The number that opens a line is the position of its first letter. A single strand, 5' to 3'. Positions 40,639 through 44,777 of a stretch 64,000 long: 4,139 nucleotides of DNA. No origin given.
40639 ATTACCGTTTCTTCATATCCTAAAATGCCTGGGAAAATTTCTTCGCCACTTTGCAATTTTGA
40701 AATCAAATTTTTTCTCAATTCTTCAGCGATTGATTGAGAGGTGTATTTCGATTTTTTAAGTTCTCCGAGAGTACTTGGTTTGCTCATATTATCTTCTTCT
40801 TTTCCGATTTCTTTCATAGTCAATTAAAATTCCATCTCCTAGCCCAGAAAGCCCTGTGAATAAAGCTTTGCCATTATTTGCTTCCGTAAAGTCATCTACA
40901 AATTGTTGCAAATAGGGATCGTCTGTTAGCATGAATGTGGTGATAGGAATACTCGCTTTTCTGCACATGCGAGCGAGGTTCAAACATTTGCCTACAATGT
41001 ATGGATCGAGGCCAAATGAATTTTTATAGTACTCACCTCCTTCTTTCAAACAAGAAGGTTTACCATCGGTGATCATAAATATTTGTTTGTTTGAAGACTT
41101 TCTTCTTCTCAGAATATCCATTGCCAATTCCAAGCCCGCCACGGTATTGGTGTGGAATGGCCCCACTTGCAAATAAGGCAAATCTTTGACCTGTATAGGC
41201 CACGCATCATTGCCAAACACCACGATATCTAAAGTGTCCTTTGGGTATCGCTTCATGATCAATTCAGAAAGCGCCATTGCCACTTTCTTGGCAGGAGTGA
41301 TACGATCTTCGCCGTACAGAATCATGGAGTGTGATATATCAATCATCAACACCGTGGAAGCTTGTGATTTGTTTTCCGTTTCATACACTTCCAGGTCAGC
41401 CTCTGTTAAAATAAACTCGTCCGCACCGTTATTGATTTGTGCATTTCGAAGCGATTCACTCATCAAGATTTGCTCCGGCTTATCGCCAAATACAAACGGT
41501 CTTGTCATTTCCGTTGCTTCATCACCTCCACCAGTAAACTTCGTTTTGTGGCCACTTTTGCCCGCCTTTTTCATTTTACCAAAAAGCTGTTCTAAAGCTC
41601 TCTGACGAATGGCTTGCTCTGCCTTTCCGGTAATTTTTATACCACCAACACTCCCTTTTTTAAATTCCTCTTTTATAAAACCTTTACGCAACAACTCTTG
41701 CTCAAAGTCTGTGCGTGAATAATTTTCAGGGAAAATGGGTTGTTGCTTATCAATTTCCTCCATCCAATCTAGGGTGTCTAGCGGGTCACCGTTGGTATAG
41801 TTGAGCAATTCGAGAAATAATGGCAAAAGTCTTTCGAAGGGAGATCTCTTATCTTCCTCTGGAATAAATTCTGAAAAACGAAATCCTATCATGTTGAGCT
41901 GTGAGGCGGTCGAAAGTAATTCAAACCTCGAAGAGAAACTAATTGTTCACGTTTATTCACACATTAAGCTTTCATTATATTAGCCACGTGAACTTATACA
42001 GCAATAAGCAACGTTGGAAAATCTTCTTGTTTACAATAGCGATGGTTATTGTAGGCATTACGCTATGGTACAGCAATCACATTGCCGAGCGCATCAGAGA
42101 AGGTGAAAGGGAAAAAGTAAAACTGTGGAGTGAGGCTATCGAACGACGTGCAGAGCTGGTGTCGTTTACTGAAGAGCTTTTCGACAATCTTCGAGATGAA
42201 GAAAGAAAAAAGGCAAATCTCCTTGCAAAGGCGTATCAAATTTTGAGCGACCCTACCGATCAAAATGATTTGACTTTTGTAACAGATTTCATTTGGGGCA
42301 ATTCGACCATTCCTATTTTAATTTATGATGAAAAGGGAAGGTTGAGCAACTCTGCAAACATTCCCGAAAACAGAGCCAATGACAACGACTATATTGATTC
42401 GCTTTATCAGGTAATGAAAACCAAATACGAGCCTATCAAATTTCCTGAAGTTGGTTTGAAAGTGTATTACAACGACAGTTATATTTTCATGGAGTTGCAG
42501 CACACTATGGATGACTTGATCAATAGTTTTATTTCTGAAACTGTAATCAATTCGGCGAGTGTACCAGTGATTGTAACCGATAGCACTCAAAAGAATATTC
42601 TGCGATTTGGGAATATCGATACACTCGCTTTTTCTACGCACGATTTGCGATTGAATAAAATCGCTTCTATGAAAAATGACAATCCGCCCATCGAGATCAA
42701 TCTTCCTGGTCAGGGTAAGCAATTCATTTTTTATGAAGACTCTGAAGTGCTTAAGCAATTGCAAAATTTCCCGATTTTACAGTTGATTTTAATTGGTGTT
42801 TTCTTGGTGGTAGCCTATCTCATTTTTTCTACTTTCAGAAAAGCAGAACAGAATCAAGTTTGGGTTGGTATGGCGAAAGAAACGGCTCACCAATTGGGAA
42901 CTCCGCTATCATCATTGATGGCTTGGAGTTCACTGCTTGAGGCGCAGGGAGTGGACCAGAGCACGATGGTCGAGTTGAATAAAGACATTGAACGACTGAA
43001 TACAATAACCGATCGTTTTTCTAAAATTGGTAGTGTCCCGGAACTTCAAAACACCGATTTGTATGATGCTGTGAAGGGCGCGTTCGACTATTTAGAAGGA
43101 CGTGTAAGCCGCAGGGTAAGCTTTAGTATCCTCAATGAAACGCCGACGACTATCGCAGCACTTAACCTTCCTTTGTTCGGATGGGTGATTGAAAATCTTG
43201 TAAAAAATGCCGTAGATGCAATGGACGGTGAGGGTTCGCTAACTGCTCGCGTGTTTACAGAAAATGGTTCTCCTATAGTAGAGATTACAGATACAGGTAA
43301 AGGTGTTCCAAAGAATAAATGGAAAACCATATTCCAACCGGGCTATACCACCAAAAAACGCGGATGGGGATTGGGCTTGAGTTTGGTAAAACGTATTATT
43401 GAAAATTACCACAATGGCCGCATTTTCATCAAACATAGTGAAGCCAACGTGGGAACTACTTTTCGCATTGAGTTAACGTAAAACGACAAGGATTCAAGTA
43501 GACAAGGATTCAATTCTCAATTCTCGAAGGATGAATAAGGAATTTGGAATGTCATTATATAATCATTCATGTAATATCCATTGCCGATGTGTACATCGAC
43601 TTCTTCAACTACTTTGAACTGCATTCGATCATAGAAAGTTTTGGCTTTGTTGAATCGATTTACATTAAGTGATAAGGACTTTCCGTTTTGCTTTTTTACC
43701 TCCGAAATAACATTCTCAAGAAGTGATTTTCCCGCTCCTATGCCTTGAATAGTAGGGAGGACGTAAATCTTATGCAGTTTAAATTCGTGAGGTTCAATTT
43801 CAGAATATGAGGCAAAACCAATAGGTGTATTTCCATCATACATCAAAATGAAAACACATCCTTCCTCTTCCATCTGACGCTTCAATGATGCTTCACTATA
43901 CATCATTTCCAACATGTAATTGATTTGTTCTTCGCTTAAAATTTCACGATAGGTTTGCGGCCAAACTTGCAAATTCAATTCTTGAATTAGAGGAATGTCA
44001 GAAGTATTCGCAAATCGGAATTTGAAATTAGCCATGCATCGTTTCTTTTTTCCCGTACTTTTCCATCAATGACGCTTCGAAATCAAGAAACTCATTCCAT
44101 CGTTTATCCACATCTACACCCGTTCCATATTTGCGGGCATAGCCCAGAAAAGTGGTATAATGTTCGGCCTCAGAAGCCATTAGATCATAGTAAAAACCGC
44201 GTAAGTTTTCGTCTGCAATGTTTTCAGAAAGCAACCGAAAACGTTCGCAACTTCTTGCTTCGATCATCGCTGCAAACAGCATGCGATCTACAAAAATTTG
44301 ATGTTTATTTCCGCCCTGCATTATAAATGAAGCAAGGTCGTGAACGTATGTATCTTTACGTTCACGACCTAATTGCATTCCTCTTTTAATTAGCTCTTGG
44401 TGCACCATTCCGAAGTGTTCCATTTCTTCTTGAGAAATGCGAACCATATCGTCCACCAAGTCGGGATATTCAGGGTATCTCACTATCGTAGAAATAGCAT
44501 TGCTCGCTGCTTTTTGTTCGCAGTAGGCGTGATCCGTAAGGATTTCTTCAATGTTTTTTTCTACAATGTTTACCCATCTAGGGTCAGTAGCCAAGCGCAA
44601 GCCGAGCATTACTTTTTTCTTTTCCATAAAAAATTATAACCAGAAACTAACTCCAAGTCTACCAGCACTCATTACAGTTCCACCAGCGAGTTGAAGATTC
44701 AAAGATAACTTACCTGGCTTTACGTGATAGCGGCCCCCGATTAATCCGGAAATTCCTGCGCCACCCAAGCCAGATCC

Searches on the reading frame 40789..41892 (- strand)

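Call 71: search_protein_families(library=pfam, proteins=[window:40789-41892:-], max_evalue=0.00001)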
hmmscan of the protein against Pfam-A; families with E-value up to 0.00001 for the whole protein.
window:40789-41892:- (367 aa): 1 family
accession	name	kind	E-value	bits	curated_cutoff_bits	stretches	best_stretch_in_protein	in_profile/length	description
PF13519.12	VWA_2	-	6.4e-08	33.6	27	1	180-278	1-107/107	von Willebrand factor type A domain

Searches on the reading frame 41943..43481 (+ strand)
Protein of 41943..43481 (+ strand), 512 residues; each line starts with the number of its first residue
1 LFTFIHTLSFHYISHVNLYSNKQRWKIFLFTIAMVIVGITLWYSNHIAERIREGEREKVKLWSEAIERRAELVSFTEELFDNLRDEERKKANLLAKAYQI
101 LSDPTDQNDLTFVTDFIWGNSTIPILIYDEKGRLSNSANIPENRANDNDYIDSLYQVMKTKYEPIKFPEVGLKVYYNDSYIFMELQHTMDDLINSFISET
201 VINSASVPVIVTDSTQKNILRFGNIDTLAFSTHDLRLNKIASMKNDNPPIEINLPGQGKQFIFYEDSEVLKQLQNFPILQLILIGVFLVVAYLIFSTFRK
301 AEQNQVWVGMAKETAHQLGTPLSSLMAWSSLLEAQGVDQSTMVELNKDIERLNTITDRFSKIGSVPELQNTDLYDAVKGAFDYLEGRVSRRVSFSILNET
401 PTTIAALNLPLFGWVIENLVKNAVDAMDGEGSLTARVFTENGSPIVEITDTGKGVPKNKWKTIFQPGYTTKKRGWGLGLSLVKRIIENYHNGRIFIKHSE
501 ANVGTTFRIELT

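Call 71: search_protein_families(library=pfam, proteins=[window:41943-43481:+], max_evalue=0.00001)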
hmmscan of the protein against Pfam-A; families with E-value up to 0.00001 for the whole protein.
window:41943-43481:+ (512 aa): 1 family
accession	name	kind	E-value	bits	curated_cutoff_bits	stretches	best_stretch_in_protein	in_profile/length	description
PF02518.31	HATPase_c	-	8.2e-19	68.5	26.4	1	415-511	9-107/111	Histidine kinase-, DNA gyrase B-, and HSP90-like ATPase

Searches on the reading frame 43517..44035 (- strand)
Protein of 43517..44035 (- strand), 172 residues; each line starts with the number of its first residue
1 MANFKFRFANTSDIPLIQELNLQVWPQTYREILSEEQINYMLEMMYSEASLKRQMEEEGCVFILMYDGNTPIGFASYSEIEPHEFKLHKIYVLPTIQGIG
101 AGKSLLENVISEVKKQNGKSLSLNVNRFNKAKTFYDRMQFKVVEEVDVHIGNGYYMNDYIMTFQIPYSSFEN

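Call 71: search_protein_families(library=pfam, proteins=[window:43517-44035:-], max_evalue=0.00001)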
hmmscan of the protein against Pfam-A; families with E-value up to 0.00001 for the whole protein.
window:43517-44035:- (172 aa): 3 families
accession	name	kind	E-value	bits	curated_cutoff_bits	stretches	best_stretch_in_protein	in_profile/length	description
PF13673.13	Acetyltransf_10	-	3.2e-16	59.9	23.6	1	34-146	6-113/128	Acetyltransferase (GNAT) domain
PF00583.31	Acetyltransf_1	-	2e-12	47.8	20.7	1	29-138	5-114/116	Acetyltransferase (GNAT) family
PF13508.13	Acetyltransf_7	-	1.3e-10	41.9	27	1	60-141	3-83/84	Acetyltransferase (GNAT) domain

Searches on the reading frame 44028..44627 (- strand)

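Call 71: search_protein_families(library=pfam, proteins=[window:44028-44627:-], max_evalue=0.00001)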
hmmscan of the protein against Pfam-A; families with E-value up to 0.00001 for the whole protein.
window:44028-44627:- (199 aa): 2 families
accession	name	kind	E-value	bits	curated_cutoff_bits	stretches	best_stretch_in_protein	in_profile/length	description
PF06175.17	MiaE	-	4.6e-44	151.1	27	1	10-198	10-198/199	tRNA-(MS[2]IO[6]A)-hydroxylase (MiaE)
PF04305.20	DUF455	-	3.8e-06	27.1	34.3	1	29-88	66-126/247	Protein of unknown function (DUF455)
